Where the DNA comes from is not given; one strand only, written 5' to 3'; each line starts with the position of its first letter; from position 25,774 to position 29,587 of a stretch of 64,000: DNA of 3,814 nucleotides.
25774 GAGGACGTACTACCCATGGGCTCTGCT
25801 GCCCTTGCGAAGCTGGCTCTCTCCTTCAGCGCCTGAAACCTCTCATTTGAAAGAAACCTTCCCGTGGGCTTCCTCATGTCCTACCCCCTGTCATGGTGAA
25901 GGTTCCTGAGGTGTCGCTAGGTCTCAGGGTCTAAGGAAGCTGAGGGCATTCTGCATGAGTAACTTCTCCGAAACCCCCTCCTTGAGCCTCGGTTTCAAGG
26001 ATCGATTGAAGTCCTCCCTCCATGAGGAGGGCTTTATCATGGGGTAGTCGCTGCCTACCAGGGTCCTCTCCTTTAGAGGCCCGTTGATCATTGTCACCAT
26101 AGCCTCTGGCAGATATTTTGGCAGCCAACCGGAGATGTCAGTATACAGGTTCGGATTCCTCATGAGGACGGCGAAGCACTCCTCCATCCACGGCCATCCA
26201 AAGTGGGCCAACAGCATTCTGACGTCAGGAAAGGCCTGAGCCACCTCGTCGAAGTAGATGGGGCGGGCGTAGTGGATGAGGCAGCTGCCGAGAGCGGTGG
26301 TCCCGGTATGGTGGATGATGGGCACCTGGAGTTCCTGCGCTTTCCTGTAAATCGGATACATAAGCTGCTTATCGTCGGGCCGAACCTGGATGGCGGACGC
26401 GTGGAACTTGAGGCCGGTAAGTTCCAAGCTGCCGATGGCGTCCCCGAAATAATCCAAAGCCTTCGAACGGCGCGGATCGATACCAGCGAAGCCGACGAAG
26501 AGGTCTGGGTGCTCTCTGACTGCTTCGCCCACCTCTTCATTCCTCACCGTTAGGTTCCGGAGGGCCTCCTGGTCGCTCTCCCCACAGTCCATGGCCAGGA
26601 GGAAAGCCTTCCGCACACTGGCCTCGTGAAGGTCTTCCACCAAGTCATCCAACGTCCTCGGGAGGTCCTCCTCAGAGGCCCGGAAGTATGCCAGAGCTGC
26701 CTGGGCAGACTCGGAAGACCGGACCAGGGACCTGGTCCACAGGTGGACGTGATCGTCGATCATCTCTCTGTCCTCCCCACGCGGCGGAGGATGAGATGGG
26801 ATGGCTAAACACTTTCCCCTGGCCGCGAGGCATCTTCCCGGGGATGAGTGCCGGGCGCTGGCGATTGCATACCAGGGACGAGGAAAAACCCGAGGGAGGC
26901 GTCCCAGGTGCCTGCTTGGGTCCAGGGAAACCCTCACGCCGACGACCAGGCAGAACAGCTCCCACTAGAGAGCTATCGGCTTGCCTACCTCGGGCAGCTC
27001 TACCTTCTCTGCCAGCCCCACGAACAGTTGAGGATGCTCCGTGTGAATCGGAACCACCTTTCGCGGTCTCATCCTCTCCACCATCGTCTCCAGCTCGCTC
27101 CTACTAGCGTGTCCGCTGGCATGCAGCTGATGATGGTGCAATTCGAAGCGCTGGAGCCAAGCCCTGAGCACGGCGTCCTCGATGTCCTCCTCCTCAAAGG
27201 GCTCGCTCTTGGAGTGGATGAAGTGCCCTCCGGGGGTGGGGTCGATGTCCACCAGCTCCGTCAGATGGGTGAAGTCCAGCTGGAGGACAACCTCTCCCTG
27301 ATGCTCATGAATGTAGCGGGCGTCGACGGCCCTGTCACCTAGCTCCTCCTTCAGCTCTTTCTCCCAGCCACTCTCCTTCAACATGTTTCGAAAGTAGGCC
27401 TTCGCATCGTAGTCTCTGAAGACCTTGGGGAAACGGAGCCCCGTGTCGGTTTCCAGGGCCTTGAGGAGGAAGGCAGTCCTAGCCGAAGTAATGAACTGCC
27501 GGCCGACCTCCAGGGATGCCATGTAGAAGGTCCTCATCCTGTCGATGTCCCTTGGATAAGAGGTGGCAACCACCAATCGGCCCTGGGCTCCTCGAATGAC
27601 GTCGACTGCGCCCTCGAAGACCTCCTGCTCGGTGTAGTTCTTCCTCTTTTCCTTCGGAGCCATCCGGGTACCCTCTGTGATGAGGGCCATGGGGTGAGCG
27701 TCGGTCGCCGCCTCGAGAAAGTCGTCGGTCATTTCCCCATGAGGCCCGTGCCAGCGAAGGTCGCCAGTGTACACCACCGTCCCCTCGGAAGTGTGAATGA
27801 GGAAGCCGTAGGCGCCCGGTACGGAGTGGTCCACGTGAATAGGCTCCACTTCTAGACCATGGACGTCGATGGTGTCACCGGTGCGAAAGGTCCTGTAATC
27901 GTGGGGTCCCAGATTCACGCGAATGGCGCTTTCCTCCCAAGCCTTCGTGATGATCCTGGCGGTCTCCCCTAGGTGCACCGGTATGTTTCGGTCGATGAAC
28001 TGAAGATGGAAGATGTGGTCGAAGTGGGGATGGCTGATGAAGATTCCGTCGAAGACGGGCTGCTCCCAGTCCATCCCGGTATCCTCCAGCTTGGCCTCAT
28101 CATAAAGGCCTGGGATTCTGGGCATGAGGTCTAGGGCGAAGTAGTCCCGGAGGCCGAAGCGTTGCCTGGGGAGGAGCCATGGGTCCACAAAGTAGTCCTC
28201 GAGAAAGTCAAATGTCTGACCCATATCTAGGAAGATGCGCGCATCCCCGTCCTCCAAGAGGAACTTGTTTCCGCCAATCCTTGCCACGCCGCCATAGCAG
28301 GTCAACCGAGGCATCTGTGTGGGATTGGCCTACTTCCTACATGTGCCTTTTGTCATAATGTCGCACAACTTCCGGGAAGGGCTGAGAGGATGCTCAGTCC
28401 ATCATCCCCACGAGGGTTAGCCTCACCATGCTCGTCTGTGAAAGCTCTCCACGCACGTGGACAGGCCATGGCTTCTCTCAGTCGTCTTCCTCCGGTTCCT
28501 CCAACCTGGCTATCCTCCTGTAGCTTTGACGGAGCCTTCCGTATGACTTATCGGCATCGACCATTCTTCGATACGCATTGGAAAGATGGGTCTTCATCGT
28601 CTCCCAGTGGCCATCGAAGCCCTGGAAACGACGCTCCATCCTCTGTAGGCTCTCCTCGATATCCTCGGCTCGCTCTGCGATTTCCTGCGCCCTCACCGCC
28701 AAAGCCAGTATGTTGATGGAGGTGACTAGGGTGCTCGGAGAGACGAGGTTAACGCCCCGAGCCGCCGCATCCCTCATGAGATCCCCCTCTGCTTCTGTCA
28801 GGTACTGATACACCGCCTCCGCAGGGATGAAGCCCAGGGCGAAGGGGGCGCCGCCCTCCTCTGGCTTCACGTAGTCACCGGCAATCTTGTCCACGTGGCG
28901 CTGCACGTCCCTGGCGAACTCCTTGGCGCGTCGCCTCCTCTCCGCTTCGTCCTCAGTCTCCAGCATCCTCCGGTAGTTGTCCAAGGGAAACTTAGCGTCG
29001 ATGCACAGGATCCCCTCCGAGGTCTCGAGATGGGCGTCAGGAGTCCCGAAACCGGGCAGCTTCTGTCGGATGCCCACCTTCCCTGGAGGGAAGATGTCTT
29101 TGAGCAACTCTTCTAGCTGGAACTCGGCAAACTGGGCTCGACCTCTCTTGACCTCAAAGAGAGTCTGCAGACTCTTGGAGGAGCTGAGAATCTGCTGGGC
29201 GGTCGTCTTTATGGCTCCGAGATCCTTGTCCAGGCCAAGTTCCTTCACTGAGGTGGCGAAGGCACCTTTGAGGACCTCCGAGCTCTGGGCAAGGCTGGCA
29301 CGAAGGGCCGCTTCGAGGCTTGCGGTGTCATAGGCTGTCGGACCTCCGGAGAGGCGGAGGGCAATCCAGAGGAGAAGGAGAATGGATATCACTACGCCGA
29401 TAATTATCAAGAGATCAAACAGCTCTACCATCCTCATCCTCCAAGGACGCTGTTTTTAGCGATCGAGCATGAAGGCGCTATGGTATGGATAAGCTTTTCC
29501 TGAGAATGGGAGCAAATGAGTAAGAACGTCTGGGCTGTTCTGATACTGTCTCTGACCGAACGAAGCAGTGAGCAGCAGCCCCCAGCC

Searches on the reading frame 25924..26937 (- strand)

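Call 57: search_protein_families(library=pfam, proteins=[window:25924-26937:-], max_evalue=0.00001)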
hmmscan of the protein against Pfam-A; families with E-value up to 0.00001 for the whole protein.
window:25924-26937:- (337 aa): 1 family
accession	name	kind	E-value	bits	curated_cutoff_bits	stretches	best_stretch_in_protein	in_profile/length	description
PF04909.20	Amidohydro_2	-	2.8e-32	113.1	26.4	1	60-336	1-288/289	Amidohydrolase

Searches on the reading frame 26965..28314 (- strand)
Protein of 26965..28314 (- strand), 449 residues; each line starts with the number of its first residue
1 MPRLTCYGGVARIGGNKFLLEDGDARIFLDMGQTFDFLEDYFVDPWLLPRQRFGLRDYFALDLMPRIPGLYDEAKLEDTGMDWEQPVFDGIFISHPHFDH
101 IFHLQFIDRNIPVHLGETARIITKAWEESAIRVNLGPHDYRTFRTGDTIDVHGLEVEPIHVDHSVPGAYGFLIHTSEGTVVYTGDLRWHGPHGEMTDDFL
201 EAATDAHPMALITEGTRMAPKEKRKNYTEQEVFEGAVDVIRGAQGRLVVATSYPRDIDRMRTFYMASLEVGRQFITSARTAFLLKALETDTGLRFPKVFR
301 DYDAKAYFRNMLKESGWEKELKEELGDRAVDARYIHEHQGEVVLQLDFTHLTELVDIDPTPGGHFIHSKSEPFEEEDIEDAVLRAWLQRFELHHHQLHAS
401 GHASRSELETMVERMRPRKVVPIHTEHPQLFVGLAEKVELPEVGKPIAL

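Call 57: search_protein_families(library=pfam, proteins=[window:26965-28314:-], max_evalue=0.00001)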
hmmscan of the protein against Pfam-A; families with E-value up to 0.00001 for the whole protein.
window:26965-28314:- (449 aa): 3 families
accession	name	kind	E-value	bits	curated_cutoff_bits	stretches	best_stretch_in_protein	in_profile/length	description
PF12706.13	Lactamase_B_2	-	8.3e-10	39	27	1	86-250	29-197/200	Beta-lactamase superfamily domain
PF07521.17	RMMBL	-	4.3e-09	36.7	21.6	1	395-429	9-44/63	Zn-dependent metallo-hydrolase RNA specificity domain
PF00753.33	Lactamase_B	-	1.2e-07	32.4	22.7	1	89-197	45-161/196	Metallo-beta-lactamase superfamily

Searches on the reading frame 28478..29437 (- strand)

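Call 57: search_protein_families(library=pfam, proteins=[window:28478-29437:-], max_evalue=0.00001)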
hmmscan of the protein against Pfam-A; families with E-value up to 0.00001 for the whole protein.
window:28478-29437:- (319 aa): 1 family
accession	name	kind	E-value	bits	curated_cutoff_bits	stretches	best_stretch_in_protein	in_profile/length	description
PF02646.22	RmuC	-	6.5e-44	150.6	26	1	47-317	12-289/291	RmuC family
